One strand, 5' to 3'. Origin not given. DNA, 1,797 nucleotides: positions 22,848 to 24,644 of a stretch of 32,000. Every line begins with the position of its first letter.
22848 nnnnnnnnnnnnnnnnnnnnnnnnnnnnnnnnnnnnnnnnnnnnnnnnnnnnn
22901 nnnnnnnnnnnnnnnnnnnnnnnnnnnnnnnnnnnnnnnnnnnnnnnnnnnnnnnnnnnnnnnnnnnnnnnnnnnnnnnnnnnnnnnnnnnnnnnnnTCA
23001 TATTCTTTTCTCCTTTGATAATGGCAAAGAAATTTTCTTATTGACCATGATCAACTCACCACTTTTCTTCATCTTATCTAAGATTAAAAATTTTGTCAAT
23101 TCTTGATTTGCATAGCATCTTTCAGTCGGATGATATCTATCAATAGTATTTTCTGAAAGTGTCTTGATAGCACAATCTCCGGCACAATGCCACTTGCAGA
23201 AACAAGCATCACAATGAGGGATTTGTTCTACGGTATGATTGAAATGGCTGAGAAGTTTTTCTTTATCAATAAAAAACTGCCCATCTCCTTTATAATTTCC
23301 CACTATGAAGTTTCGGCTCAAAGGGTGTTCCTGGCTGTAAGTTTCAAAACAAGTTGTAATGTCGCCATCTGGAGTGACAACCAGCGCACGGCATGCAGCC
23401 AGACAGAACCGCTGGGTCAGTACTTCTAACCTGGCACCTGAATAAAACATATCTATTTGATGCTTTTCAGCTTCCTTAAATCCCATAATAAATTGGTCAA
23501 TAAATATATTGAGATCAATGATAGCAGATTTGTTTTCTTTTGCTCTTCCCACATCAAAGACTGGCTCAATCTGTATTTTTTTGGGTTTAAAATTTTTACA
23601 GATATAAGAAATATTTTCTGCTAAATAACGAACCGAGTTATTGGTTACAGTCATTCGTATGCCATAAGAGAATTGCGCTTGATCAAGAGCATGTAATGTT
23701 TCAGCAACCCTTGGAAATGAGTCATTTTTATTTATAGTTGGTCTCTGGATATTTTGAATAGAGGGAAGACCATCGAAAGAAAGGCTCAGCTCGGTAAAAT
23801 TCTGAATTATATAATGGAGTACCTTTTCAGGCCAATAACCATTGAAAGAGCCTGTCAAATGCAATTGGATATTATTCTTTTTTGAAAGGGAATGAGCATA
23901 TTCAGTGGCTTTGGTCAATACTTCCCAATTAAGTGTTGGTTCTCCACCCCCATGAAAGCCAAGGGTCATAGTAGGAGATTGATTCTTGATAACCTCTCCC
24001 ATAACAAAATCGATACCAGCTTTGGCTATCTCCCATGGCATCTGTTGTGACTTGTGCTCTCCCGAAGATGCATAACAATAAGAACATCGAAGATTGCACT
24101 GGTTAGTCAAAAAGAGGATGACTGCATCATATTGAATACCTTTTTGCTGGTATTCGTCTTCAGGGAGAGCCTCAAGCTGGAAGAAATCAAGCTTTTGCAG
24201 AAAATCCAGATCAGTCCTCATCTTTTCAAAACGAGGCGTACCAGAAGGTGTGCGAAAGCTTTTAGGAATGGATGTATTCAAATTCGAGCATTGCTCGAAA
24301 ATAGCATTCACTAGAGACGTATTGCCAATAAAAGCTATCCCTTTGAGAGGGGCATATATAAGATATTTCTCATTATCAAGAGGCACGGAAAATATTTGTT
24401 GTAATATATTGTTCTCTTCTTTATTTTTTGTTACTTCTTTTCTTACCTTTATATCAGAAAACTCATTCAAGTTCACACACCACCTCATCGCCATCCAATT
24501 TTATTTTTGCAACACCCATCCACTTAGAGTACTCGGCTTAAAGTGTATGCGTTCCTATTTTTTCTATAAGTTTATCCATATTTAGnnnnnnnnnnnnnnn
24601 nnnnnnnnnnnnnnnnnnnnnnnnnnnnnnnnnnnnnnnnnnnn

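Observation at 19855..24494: Radical SAM/SPASM enzyme coupled to Tat-exported WD40 lipoproteins with a conserved Cys-rich tail: candidate protein-scale RiPP-like maturation system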

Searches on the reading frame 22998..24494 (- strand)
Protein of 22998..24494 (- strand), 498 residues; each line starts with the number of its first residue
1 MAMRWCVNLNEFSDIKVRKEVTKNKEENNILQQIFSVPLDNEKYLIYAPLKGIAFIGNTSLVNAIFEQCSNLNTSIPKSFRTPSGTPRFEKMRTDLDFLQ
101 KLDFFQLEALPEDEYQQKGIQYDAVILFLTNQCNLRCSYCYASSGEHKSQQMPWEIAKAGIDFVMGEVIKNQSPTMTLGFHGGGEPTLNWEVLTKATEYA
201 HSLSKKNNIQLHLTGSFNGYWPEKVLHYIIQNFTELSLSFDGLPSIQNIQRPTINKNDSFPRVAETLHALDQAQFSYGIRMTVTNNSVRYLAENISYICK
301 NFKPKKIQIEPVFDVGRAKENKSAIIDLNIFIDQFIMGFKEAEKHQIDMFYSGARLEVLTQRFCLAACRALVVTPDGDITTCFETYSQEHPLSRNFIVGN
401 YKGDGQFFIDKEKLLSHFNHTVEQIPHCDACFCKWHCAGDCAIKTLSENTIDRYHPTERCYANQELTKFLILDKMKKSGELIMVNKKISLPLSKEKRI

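Call 3: search_protein_families(library=ncbifam, proteins=[window:22998-24494:-], max_evalue=0.01)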
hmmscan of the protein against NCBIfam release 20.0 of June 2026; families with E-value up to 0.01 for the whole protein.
window:22998-24494:- (498 aa): 62 families (the best 25 are shown)
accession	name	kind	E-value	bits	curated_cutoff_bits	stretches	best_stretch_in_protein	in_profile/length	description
NF047865.1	rSAM_PapB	equivalog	9.4e-37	127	340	1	123-443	3-318/330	PapB family radical SAM/SPASM ranthipeptide maturase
TIGR03974.1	rSAM_six_Cys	equivalog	3.9e-34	118.3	425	1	117-447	91-422/451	thioether cross-link-forming SCIFF peptide maturase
NF040492.1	not_ScfB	exception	4.5e-27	95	855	1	123-446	95-420/450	ScfB-related radical SAM/SPASM orphan maturase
TIGR03978.1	rSAM_paired_1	equivalog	1.1e-26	93.6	370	1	125-357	84-312/466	His-Xaa-Ser system radical SAM maturase HxsB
TIGR04064.1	rSAM_nif11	equivalog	2.2e-26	92.6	518.7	2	105-270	62-224/459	nif11-like peptide radical SAM maturase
TIGR04068.1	rSAM_ocin_clost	equivalog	2e-24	86.3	500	1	123-303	84-263/462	Cys-rich peptide radical SAM maturase CcpM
NF038107.1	rSAM_NF038107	equivalog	2.2e-23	82.7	600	1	37-461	10-417/444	Cys-every-fifth radical SAM/SPASM peptide maturase CefB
NF038170.1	lachnocin_rSAM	equivalog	2.3e-23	82.8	550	1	122-490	75-439/440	lachnocin radical SAM maturase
TIGR03906.1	quino_hemo_SAM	equivalog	9.5e-21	74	453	1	121-456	92-428/467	quinohemoprotein amine dehydrogenase maturation protein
TIGR04148.1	GG_samocin_CFB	equivalog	2.6e-20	73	300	1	124-303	18-202/411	radical SAM peptide maturase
TIGR03942.1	sulfatase_rSAM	equivalog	4.1e-19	68.9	349.45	1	130-452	8-335/363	anaerobic sulfatase maturase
TIGR04115.1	rSAM_Cxxx_rpt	equivalog_domain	7.4e-18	65.1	350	1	125-434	4-319/359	radical SAM peptide maturase, CXXX-repeat target family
TIGR04463.1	rSAM_vs_C_rich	equivalog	1.3e-17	63.7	525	1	37-450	5-403/438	TIGR04463 family radical SAM/SPASM RiPP maturase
NF035951.1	rSAM_RumMC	equivalog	4.4e-17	61.9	720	1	121-273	110-262/510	RumMC family radical SAM sactipeptide maturase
TIGR04136.1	rSAM_FibroRumin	equivalog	3.1e-15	56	400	1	127-458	95-435/458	FibroRumin system radical SAM peptide maturase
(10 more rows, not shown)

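Call 4: search_protein_families(library=pfam, proteins=[window:22998-24494:-], max_evalue=0.01)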
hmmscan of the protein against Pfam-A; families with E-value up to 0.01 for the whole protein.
window:22998-24494:- (498 aa): 2 families
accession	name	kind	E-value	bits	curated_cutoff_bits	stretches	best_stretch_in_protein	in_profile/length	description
PF04055.27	Radical_SAM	-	1.6e-10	41.9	29.5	1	129-282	3-149/166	Radical SAM superfamily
PF13353.11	Fer4_12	-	7.8e-05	23.4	22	1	128-215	10-91/137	4Fe-4S single cluster domain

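Call 8: find_homologous_proteins(query=window:22998-24494:-, max_evalue=1e-10)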
Query window:22998-24494:- (498 aa): 1502 proteins with E <= 1e-10 among 8000 candidates; the best 120 are listed.
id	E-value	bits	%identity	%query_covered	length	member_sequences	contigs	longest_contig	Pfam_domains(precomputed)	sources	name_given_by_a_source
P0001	0.0e+0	1142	100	99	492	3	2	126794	PF04055.28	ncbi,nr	ncbi:MAG: radical SAM protein [Candidatus Methanoperedens sp.]|nr:radical SAM protein [Candidatus Me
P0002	6.9e-250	848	74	97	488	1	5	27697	PF04055.28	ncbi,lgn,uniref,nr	ncbi:radical SAM/SPASM domain-containing protein [Methanosarcina sp.]|uniref:radical SAM/SPASM domai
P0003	3.3e-248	843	73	97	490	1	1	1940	PF04055.28,PF13353.12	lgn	-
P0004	1.3e-238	811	71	96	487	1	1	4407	PF04055.28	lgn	-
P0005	1.3e-237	808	74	92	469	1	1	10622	PF04055.28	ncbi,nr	ncbi:MAG: radical SAM protein [Nitrospirae bacterium]|nr:radical SAM protein [Nitrospirota bacterium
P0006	3.1e-232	790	71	95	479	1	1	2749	PF04055.28,PF13353.12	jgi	jgi:uncharacterized protein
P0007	3.2e-230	783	71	96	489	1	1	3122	PF04055.28,PF13353.12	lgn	-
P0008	5.1e-227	773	69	95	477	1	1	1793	PF04055.28,PF13353.12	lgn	-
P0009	2.7e-224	764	69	92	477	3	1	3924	PF04055.28,PF13353.12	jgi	-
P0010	8.0e-212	723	68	92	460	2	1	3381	PF04055.28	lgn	-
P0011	1.3e-211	722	66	92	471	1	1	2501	PF04055.28,PF13353.12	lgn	-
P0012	2.6e-209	714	65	92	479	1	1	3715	PF04055.28,PF13353.12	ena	-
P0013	8.5e-208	709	66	93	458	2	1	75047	PF04055.28,PF13353.12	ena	-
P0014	4.0e-207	707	66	92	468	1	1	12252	PF04055.28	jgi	jgi:uncharacterized protein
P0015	1.7e-204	698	65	92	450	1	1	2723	PF04055.28,PF13353.12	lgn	-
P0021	9.8e-199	679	62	93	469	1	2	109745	PF04055.28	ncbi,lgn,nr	ncbi:MAG: radical SAM protein [Candidatus Aminicenantes bacterium]|nr:radical SAM protein [Candidatu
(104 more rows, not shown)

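Call 17: find_related_loci(query=A1, collection=genome_contigs, flank=8000)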
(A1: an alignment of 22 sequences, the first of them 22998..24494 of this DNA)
Query A1 (498 aa) in genome_contigs; peptide patterns used: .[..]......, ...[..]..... (x = any residue, [..] = any of these).
600 stretches matched a pattern (row limit reached: there are more); 383 encode a relative of the query (tblastn E <= 1e-3); the best 80 are kept; 80 distinct loci.
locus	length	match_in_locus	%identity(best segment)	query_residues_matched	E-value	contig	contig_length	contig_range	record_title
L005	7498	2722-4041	43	32-482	5e-126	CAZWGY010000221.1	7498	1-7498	MAG TPA_asm: uncultured Desulfobacteraceae bacterium isolate SRP332253_co1_124 genome assembly, contig: NODE_16231_lengt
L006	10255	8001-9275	40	33-478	2e-102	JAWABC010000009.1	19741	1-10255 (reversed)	MAG: Candidatus Nanoarchaeia archaeon isolate JZ-4_201709_bins_71 JZ-4_201709_bins_71_scaffold_9, whole genome shotgun s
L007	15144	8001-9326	36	27-485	1e-93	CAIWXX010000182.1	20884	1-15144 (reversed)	MAG: uncultured Acidobacteria bacterium isolate AlinenSediments_bin-3382 genome assembly, contig: bin-3382:182/183, whol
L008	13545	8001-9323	35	30-481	6e-92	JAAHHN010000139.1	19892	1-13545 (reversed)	MAG: Spirulina sp. SIO3F2 3F2_NODE_139, whole genome shotgun sequence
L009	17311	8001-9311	35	33-481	9e-91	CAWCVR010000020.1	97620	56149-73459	MAG: Bryobacterales bacterium isolate MFD01689.bin.1.102 genome assembly, contig: contig_40636, whole genome shotgun seq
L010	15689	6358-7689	34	33-489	2e-90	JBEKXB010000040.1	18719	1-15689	MAG: Solirubrobacteraceae bacterium isolate SPRUCE 641 SPRUCE_641_40, whole genome shotgun sequence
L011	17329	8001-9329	35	25-479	5e-89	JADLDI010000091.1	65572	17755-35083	MAG: Bryobacterales bacterium isolate SJ270 c_000000979713, whole genome shotgun sequence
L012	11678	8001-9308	34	33-481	1e-88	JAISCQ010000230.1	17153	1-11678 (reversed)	MAG: Bacteroidales bacterium isolate Gx481_bin90 k119_1415090, whole genome shotgun sequence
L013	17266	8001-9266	38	33-477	1e-93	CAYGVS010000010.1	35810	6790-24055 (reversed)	MAG TPA_asm: uncultured archaeon isolate ERP119294_co1_457 genome assembly, contig: NODE_1270_length_35810_cov_7.212054,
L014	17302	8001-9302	33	33-479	7e-85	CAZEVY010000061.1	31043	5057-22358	MAG TPA_asm: uncultured Solibacteraceae bacterium isolate SRP237561_co1_63 genome assembly, contig: NODE_2135_length_310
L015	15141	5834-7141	34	30-481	3e-84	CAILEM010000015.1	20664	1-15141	MAG: uncultured Armatimonadetes bacterium isolate Ki2-D3_bin-0414 genome assembly, contig: bin-0414:015/168, whole genom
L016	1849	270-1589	35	30-482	8e-88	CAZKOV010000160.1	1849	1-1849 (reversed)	MAG TPA_asm: uncultured archaeon isolate SRP214966_co4_43 genome assembly, contig: NODE_140814_length_1849_cov_4.056856,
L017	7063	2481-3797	33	30-480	9e-83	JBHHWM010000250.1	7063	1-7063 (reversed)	MAG: Rhodothermales bacterium isolate S.2_sp2_bin.19 NODE_1651_length_7063_cov_13.018122, whole genome shotgun sequence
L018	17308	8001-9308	32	18-479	3e-79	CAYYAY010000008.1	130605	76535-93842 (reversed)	MAG TPA_asm: uncultured Lamprocystis sp. isolate SRP242652_co2_206 genome assembly, contig: NODE_159_length_130605_cov_3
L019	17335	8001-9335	33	24-478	1e-78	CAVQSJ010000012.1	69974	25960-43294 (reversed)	MAG: uncultured Gammaproteobacteria bacterium isolate MFD00032.bin.3.452 genome assembly, contig: contig_26374, whole ge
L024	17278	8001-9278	31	32-467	1e-73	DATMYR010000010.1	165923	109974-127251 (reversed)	MAG TPA_asm: Syntrophomonadaceae bacterium isolate SMAG_U13153 k141_101429, whole genome shotgun sequence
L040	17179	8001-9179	30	90-477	7e-64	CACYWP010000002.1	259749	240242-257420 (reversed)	MAG: uncultured Coriobacteriaceae bacterium isolate RUG12341 genome assembly, contig: RUG12341_asm_2, whole genome shotg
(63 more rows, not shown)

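Call 23: search_protein_families(library=ncbifam, proteins=[L040:8001-9179:+, L024:8001-9278:+], max_evalue=10)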
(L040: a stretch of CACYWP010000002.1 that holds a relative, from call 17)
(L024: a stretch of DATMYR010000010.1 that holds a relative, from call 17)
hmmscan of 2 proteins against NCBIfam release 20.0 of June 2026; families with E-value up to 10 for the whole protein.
L040:8001-9179:+ (393 aa): 65 families (the best 25 are shown)
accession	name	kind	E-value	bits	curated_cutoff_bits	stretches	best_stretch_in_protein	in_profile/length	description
NF047865.1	rSAM_PapB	equivalog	1.9e-34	119.4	340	1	33-363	5-318/330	PapB family radical SAM/SPASM ranthipeptide maturase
TIGR04064.1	rSAM_nif11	equivalog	1.1e-33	116.7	518.7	1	32-364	79-403/459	nif11-like peptide radical SAM maturase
TIGR03974.1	rSAM_six_Cys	equivalog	8.6e-32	110.6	425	2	38-232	104-287/451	thioether cross-link-forming SCIFF peptide maturase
NF040492.1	not_ScfB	exception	1.1e-24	87.2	855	1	38-364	102-418/450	ScfB-related radical SAM/SPASM orphan maturase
TIGR03906.1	quino_hemo_SAM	equivalog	2.1e-24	86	453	1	33-362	96-415/467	quinohemoprotein amine dehydrogenase maturation protein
TIGR04068.1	rSAM_ocin_clost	equivalog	9.1e-23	80.9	500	1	33-195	86-239/462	Cys-rich peptide radical SAM maturase CcpM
NF038107.1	rSAM_NF038107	equivalog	5.5e-21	74.9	600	1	31-364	85-403/444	Cys-every-fifth radical SAM/SPASM peptide maturase CefB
NF041298.1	rSAM_mat_DynA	equivalog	7.6e-21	74.5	450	2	36-219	6-177/356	dynobactin maturation radical SAM/SPASM protein DynA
TIGR04463.1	rSAM_vs_C_rich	equivalog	8.3e-18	64.3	525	1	30-379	81-412/438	TIGR04463 family radical SAM/SPASM RiPP maturase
TIGR04163.1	rSAM_cobopep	equivalog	9.4e-18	64.2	375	1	27-367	60-393/428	peptide-modifying radical SAM enzyme CbpB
TIGR04280.1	geopep_mat_rSAM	hypoth_equivalog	5.6e-17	61.8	400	1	31-233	84-277/428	geopeptide radical SAM maturase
TIGR04115.1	rSAM_Cxxx_rpt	equivalog_domain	1.5e-16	60.9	350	1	33-341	4-304/359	radical SAM peptide maturase, CXXX-repeat target family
TIGR03942.1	sulfatase_rSAM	equivalog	1.5e-16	60.5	349.45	1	39-234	9-192/363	anaerobic sulfatase maturase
TIGR03978.1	rSAM_paired_1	equivalog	2.9e-16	59.3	370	2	35-260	87-300/466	His-Xaa-Ser system radical SAM maturase HxsB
NF038170.1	lachnocin_rSAM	equivalog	1.2e-15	57.3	550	1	32-202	77-236/440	lachnocin radical SAM maturase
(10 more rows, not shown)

L024:8001-9278:+ (426 aa): 73 families (the best 25 are shown)
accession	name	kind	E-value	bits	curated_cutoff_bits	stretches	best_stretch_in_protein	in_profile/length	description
NF047865.1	rSAM_PapB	equivalog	1.7e-36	126.1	340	1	83-403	5-319/330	PapB family radical SAM/SPASM ranthipeptide maturase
TIGR04064.1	rSAM_nif11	equivalog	5.9e-30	104.4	518.7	2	74-226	71-223/459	nif11-like peptide radical SAM maturase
TIGR03974.1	rSAM_six_Cys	equivalog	1.1e-29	103.6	425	1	85-423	101-439/451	thioether cross-link-forming SCIFF peptide maturase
NF040492.1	not_ScfB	exception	6.1e-27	94.6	855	1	83-404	97-419/450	ScfB-related radical SAM/SPASM orphan maturase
TIGR04068.1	rSAM_ocin_clost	equivalog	1e-25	90.6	500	1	12-230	10-235/462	Cys-rich peptide radical SAM maturase CcpM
NF041298.1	rSAM_mat_DynA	equivalog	1.2e-24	87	450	2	88-258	8-177/356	dynobactin maturation radical SAM/SPASM protein DynA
TIGR03906.1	quino_hemo_SAM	equivalog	3.1e-24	85.4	453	2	53-224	64-238/467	quinohemoprotein amine dehydrogenase maturation protein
TIGR04463.1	rSAM_vs_C_rich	equivalog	9.5e-21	74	525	1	15-407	14-401/438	TIGR04463 family radical SAM/SPASM RiPP maturase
TIGR04280.1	geopep_mat_rSAM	hypoth_equivalog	1.4e-20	73.7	400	1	79-226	82-229/428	geopeptide radical SAM maturase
TIGR04163.1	rSAM_cobopep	equivalog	6.2e-20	71.3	375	1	76-423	59-409/428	peptide-modifying radical SAM enzyme CbpB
NF038170.1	lachnocin_rSAM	equivalog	2.2e-19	69.7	550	2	82-229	77-225/440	lachnocin radical SAM maturase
NF038107.1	rSAM_NF038107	equivalog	3.3e-19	69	600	1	81-406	85-406/444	Cys-every-fifth radical SAM/SPASM peptide maturase CefB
NF035951.1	rSAM_RumMC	equivalog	7.8e-19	67.7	720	1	82-225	113-257/510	RumMC family radical SAM sactipeptide maturase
TIGR03978.1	rSAM_paired_1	equivalog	1.4e-18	67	370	2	86-253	88-255/466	His-Xaa-Ser system radical SAM maturase HxsB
TIGR04115.1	rSAM_Cxxx_rpt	equivalog_domain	1.2e-17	64.4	350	1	83-345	4-274/359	radical SAM peptide maturase, CXXX-repeat target family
TIGR03942.1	sulfatase_rSAM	equivalog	4.2e-16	59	349.45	1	88-255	8-176/363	anaerobic sulfatase maturase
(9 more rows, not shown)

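Call 38: search_solved_structures(query=A1, max_evalue=0.001, show_alignments=1)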
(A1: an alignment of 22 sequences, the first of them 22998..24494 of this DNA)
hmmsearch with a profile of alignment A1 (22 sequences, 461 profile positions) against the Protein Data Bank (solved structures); distinct sequences matched with E-value up to 0.001: 10.
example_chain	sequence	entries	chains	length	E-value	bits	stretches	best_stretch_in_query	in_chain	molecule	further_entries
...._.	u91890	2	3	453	1.2e-43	152.6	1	59-433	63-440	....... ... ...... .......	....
4k37_A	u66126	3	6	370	1.4e-19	73.3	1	100-431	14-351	Anaerobic sulfatase-maturating enzyme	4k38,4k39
4k36_A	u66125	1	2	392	1.7e-19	73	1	100-433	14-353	Anaerobic sulfatase-maturating enzyme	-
8vpo_A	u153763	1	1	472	1.4e-17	66.7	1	75-274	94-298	Radical SAM core domain-containing protein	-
6efn_A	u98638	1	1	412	1.4e-17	66.7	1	87-350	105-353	Sporulation killing factor maturation protein SkfB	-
9gm3_A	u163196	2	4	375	7.1e-15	57.8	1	92-250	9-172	ChlB radical SAM domain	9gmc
7tol_A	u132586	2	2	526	0.00036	22.5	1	97-212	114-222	glycerol dibiphytanyl glycerol tetraether - macrocyclic archaeol synthase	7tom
8ai6_A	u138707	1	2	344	0.00057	21.8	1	87-209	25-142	Putative peptide biosynthesis protein YydG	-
8ai3_A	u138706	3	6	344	0.00058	21.8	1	87-209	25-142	Putative peptide biosynthesis protein YydG | Radical SAM core domain-containing protein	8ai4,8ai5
8ai1_A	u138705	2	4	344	0.00058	21.8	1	87-209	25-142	Putative peptide biosynthesis protein YydG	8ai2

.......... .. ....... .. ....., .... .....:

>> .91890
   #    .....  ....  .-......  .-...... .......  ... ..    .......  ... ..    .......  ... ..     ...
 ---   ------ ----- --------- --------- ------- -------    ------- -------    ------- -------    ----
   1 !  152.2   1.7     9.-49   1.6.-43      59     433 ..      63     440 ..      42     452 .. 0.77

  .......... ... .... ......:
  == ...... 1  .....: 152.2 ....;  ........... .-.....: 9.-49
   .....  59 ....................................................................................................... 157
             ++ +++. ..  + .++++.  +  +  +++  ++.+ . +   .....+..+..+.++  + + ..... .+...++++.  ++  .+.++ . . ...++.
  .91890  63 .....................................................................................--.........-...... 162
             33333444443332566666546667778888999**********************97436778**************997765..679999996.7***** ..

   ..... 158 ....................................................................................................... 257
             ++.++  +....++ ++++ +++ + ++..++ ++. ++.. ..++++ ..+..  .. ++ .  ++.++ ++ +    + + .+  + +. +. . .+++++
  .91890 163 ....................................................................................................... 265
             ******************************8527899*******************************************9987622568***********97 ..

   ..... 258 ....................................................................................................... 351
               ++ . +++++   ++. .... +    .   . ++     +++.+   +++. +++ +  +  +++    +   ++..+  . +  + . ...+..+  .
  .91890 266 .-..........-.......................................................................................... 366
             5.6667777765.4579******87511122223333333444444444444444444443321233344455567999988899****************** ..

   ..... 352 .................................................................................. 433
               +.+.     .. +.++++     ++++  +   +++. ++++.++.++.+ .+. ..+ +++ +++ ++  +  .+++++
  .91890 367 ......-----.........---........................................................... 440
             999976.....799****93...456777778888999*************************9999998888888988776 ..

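Call 68: predict_structure(alignment_id=A6)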
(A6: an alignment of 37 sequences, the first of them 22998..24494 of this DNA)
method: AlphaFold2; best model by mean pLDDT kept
length: 498 residues; sequences in the alignment: 37
mean_pLDDT: 87.3   pTM: 0.86
mean pLDDT of the five models: 87.3, 86.1, 85.6, 85.3, 83.4
residues with pLDDT >= 90: 346; 70-90: 84; 50-70: 25; < 50: 43
segments of 3 or more residues with pLDDT < 50: 1-26, 79-82, 87-89, 489-498
pLDDT, mean of each block of 10 residues (from residue 1): 27 39 54 93 95 95 93 63 50 77 91 88 97 96 89 98 98 98 92 99 98 98 98 98 98 97 99 98 98 99 98 93 97 98 98 91 87 97 92 93 97 89 84 86 74 74 95 93 69 35
secondary structure, 60 per line:
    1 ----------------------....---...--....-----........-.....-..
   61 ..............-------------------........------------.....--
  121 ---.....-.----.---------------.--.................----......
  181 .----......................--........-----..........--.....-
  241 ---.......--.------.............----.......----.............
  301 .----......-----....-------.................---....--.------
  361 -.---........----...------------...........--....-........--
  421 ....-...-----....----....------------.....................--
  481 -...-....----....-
elements in order: H23-26 E35-38 E44-48 E53-57 H59-74 H94-101 H114-118 E124-128 H154-170 E175-181 H186-207 E210-217 H223-232 E235-239 H244-250 H260-272 E277-283 H288-301 E306-311 H317-320 H328-344 E348-351 H366-369 E370-373 E378-380 H393-396 E397-403 E406-409 H411-418 H434-437 H442-445 H458-478 E482-484 H486-489 H494-497
